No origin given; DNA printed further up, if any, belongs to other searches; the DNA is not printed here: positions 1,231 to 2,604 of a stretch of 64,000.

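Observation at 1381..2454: TsaC(Sua5/YrdC)-TsaE fusion translationally coupled to TsaD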

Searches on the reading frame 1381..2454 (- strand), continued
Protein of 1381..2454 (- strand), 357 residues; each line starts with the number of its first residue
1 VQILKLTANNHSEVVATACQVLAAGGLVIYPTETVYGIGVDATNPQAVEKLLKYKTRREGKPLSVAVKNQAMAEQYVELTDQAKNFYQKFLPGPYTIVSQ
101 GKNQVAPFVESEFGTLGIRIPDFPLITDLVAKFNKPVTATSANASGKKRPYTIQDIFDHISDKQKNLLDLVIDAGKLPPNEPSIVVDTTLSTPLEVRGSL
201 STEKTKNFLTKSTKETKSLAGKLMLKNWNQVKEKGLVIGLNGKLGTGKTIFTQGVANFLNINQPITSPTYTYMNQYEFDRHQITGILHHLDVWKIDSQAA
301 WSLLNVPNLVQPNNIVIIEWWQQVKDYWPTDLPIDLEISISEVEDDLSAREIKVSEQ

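Call 34: predict_structure(alignment_id=A2)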
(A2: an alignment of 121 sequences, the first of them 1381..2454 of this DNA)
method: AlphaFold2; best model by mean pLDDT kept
length: 357 residues; sequences in the alignment: 121
mean_pLDDT: 95.1   pTM: 0.89
mean pLDDT of the five models: 95.1, 94.9, 94.5, 93.4, 93.2
residues with pLDDT >= 90: 321; 70-90: 36; 50-70: 0; < 50: 0
segments of 3 or more residues with pLDDT < 50: none
pLDDT, mean of each block of 10 residues (from residue 1): 97 98 98 96 98 87 94 98 96 96 97 95 96 97 85 96 97 96 92 86 92 96 95 97 95 98 94 96 96 95 96 98 95 96 94 96
secondary structure, 60 per line:
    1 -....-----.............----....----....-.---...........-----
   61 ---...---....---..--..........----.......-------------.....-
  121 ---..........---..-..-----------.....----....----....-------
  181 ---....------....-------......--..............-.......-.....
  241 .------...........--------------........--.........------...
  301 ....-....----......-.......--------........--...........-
elements in order: E2-5 H11-23 E28-31 E36-39 H45-55 E64-66 H70-73 H81-90 E95-101 E115-119 H124-133 H153-157 H162-165 E170-173 E184-187 E194-197 E205-210 H213-226 H228-234 E236-241 H248-258 E273-280 E283-291 H298-304 H306-309 E314-319 H321-327 E336-343 E346-356

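Call 36: fold_search(model_id=the predicted structure, library=pdb)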
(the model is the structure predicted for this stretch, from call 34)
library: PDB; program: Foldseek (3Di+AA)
matches with E <= 10: 923; with E <= 0.001: 38
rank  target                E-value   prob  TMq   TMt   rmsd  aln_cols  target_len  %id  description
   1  6f87_A                6.6e-19  1.00  0.53  0.55  13.5       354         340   18  Crystal structure of P. abyssi Sua5 complexed with L-threonine and PPi (released 2018-04-25)
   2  9dg5_B                7.5e-19  1.00  0.51  0.56  14.1       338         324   23  Thermotoga maritima threonylcarbamoyl adenylate synthase (TsaC2) in complex with L-threonine, magnesium and ATP (released 2025-11-12)
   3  9dsq_A                7.9e-19  1.00  0.51  0.56  12.9       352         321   21  Thermotoga maritima threonylcarbamoyl adenylate synthase (TsaC2) in complex with products TC-AMP and pyrophosphate (released 2025-10-29)
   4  9dsv_A                1.0e-18  1.00  0.52  0.57  13.0       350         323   21  Thermotoga maritima threonylcarbamoyl adenylate synthase (TsaC2) in complex with N-carboxy-L-threonine, magnesium and  (released 2025-10-29)
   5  3aje                  1.7e-18  1.00  0.51  0.55  13.4       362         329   18  Crystal structure of S. tokodaii Sua5 complexed with L-threonine and AMPPNP (released 2011-04-13)
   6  9dsw_B                1.8e-18  1.00  0.53  0.57  13.7       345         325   22  Thermotoga maritima threonylcarbamoyl adenylate synthase (TsaC2) in complex with L-threonine (released 2025-10-29)
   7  9d3h_A                1.9e-18  1.00  0.51  0.54  13.2       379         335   20  Thermotoga maritima threonylcarbamoyl adenylate synthase (TsaC2) in complex with N-carboxy-L-threonine, magnesium and  (released 2025-12-10)
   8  9dsq_B                2.2e-18  1.00  0.52  0.57  14.0       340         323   23  Thermotoga maritima threonylcarbamoyl adenylate synthase (TsaC2) in complex with products TC-AMP and pyrophosphate (released 2025-10-29)
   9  6f89_A                2.5e-18  1.00  0.51  0.53  14.4       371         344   18  Structure of H234A/Y235A P.abyssi Sua5 (released 2018-04-25)
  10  9d3h_B                3.5e-18  1.00  0.53  0.56  13.4       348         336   21  Thermotoga maritima threonylcarbamoyl adenylate synthase (TsaC2) in complex with N-carboxy-L-threonine, magnesium and  (released 2025-12-10)
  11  6f8y_C                7.2e-18  1.00  0.52  0.54  14.9       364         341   18  Crystal structure of P. abyssi Sua5 complexed with L-threonine (released 2018-04-25)
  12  6f89_B                1.3e-17  1.00  0.52  0.57  10.4       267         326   21  Structure of H234A/Y235A P.abyssi Sua5 (released 2018-04-25)
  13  2eqa                  3.9e-17  1.00  0.51  0.55  14.7       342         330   20  Crystal Structure of the hypothetical Sua5 protein from Sulfolobus tokodaii (released 2008-01-15)
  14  1k7j                  1.1e-14  1.00  0.50  0.84   2.7       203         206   23  Structural Genomics, protein TF1 (released 2002-08-14)
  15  1hru_B                6.1e-14  1.00  0.44  0.82   2.7       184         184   28  THE STRUCTURE OF THE YRDC GENE PRODUCT FROM E.COLI (released 2001-01-31)
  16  1hru_A                4.4e-13  1.00  0.44  0.81   2.6       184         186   28  THE STRUCTURE OF THE YRDC GENE PRODUCT FROM E.COLI (released 2001-01-31)
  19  5np9                  2.7e-11  1.00  0.33  0.73   3.5       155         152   28  Crystal structure of Bacillus subtilis YdiB in complex with ADP (released 2018-05-30)
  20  1htw_A                5.2e-11  1.00  0.37  0.80   2.1       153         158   22  COMPLEX OF HI0065 WITH ADP AND MAGNESIUM (released 2002-08-07)
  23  6s84_B                5.7e-10  1.00  0.34  0.71   3.4       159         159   23  TsaBDE complex from Thermotoga maritima (released 2019-07-17)
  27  6s84_E                2.4e-09  1.00  0.35  0.73   3.5       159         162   24  TsaBDE complex from Thermotoga maritima (released 2019-07-17)
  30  6n9a_E                5.9e-09  1.00  0.34  0.70   3.3       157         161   25  Crystal Structure of Thermotoga maritima threonylcarbamoyladenosine biosynthesis complex TsaB2D2E2 bound to ATP and ca (released 2019-05-22)
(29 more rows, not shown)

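Call 50: find_encoding_contigs(protein=window:1381-2454:-, flank=10000, max_places=4)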
Protein window:1381-2454:- (357 aa): 1 contig read that carries it; 1 place shown.
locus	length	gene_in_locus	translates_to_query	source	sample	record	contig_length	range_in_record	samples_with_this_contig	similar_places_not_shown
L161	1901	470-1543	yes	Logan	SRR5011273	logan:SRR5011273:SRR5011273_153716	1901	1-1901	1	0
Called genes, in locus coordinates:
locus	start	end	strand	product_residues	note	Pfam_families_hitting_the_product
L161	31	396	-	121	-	-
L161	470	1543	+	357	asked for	PF01300:Sua5_yciO_yrdC, PF02367:TsaE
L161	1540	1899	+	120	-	?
